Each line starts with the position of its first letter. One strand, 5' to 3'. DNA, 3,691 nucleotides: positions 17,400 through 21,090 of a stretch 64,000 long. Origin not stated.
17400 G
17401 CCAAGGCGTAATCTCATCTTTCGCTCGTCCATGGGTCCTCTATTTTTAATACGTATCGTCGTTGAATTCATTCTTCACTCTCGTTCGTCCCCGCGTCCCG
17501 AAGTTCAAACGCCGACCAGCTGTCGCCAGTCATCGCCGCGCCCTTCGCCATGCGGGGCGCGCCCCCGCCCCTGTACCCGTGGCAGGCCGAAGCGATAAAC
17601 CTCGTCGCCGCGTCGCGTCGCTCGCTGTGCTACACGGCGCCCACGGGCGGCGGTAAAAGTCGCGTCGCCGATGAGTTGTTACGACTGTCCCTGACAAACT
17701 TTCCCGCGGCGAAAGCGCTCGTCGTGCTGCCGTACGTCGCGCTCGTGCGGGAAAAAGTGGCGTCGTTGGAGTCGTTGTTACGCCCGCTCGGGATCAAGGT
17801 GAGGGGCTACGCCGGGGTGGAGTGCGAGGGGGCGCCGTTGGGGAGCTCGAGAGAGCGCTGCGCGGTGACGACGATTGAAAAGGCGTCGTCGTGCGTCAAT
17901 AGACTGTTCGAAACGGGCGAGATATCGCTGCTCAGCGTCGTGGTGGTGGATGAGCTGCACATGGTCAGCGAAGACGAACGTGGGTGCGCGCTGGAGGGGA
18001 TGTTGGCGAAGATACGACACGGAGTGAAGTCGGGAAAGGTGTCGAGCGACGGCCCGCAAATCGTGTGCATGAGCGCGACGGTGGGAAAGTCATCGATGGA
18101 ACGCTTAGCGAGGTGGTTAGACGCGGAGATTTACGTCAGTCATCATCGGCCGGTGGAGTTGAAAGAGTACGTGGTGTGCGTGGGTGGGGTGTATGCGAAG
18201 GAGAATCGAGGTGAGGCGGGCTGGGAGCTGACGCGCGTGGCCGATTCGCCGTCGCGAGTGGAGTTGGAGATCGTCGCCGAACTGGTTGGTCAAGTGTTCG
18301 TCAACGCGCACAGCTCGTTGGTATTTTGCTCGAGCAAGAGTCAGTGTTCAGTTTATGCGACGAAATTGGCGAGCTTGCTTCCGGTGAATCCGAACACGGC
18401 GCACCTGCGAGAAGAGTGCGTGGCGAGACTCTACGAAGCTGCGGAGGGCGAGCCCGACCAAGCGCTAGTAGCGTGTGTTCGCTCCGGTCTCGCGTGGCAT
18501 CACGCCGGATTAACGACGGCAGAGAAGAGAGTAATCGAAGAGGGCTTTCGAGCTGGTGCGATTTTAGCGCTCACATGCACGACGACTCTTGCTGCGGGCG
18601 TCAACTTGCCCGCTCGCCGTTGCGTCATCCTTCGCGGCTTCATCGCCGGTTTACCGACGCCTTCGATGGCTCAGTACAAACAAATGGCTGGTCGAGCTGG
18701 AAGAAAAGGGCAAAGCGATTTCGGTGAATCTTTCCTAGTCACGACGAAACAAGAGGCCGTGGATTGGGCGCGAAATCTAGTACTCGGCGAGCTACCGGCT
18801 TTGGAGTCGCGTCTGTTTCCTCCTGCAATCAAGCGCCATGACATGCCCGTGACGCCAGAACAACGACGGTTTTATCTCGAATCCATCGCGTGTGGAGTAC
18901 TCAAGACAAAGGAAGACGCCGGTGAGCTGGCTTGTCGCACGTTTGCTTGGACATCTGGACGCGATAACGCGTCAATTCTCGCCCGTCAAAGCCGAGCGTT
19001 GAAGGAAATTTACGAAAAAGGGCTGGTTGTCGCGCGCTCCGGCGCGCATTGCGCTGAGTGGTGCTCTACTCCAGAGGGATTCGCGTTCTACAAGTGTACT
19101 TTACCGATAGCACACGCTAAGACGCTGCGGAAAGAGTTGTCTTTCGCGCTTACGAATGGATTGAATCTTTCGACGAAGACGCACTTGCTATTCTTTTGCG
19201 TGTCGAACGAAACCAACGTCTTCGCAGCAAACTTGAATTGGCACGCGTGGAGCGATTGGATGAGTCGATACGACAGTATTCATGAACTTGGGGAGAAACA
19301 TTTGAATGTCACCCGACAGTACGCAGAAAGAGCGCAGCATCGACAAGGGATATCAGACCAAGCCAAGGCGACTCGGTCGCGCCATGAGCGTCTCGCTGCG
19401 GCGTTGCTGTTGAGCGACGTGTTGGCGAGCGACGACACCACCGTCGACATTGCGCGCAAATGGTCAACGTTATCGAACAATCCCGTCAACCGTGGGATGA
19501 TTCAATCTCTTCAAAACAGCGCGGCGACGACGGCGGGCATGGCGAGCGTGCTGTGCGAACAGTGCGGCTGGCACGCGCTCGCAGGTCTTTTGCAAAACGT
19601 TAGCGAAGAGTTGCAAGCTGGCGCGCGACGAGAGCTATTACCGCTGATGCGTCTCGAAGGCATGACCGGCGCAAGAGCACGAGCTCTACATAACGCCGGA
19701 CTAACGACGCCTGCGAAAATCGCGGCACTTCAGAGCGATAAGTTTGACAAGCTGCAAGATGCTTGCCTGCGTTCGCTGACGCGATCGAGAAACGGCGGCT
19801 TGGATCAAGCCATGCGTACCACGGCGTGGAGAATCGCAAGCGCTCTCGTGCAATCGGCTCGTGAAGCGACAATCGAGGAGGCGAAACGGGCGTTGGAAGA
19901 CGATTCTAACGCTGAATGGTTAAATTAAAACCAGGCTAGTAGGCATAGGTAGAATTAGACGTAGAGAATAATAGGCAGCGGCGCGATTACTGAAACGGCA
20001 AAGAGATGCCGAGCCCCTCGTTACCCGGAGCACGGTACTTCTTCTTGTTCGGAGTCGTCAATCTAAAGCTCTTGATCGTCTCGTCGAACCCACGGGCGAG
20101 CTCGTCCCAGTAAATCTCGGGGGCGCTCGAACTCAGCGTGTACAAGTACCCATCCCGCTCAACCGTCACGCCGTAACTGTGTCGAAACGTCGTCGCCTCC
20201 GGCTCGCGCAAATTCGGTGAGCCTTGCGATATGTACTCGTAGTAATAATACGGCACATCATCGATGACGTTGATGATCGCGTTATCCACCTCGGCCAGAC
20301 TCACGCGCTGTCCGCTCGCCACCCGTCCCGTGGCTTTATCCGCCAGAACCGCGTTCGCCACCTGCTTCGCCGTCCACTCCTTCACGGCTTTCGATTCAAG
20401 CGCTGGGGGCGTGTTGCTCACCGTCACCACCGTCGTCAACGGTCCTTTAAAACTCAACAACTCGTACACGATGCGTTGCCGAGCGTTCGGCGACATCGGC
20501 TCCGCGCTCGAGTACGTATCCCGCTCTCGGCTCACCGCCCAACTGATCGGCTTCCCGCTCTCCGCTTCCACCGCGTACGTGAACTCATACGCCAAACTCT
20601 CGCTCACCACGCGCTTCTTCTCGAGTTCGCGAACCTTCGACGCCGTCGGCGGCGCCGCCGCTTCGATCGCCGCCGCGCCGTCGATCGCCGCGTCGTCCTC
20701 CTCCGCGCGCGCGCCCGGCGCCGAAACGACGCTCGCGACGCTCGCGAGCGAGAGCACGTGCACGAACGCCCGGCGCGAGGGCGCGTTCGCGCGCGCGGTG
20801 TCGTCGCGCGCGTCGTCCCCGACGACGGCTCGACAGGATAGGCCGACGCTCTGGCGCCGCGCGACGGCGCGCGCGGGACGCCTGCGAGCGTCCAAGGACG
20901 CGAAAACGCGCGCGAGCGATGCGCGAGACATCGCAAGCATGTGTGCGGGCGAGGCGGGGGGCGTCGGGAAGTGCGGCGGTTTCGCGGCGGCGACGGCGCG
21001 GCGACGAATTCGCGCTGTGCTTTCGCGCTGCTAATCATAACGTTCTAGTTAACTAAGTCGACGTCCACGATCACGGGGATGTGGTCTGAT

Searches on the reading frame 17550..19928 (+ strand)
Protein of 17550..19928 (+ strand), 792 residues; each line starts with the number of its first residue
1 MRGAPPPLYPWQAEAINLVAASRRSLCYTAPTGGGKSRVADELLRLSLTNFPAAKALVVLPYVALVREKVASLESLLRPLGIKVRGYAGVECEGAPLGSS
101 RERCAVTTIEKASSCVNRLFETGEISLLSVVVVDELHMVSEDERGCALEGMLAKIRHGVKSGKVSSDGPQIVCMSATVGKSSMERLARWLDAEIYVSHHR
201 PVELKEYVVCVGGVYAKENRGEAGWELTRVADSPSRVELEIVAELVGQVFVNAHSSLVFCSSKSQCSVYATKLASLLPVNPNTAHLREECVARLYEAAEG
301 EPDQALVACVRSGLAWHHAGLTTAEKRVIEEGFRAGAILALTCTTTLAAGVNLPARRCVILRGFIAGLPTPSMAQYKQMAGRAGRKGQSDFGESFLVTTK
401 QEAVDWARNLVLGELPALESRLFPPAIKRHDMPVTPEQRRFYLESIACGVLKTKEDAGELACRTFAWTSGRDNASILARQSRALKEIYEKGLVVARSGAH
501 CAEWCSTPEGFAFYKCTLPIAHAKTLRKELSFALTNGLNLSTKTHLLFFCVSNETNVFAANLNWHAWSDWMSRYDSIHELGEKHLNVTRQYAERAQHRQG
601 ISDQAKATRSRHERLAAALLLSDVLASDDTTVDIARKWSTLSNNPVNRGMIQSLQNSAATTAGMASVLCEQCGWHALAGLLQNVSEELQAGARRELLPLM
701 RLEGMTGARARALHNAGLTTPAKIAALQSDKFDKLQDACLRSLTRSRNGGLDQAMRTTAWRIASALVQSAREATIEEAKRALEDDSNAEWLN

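Call 47: search_protein_families(library=pfam, proteins=[window:17550-19928:+], max_evalue=0.001)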
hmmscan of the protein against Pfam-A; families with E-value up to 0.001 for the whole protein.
window:17550-19928:+ (792 aa): 4 families
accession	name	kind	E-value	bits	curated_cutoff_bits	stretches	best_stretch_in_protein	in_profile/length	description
PF00270.35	DEAD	-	1.3e-18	67.7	26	1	10-183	2-164/167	DEAD/DEAH box helicase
PF21099.2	POLQ_helical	-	2e-15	57.6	27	1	527-686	8-161/163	DNA_pol_Q helicase like region helical domain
PF00271.37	Helicase_C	-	5.5e-11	43.1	23.5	1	315-387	43-110/110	Helicase conserved C-terminal domain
PF04851.21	ResIII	-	2.5e-07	31.2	22.5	1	8-143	4-141/164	Type III restriction enzyme, res subunit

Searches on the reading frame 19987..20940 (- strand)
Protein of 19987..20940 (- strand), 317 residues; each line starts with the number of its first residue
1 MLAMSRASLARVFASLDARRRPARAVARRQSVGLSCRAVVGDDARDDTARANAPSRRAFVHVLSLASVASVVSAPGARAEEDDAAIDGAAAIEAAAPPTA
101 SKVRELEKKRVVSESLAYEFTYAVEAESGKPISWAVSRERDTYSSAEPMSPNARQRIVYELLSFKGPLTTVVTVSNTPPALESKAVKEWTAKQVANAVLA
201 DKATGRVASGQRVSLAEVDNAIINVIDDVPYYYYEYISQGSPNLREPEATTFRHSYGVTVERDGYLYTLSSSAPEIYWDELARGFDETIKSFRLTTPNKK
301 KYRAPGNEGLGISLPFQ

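Call 47: search_protein_families(library=pfam, proteins=[window:19987-20940:-], max_evalue=0.001)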
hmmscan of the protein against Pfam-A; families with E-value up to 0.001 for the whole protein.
window:19987-20940:- (317 aa): 1 family
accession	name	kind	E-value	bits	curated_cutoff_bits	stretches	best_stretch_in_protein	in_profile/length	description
PF01789.22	PsbP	-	8.7e-09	36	23.5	1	172-293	46-154/155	PsbP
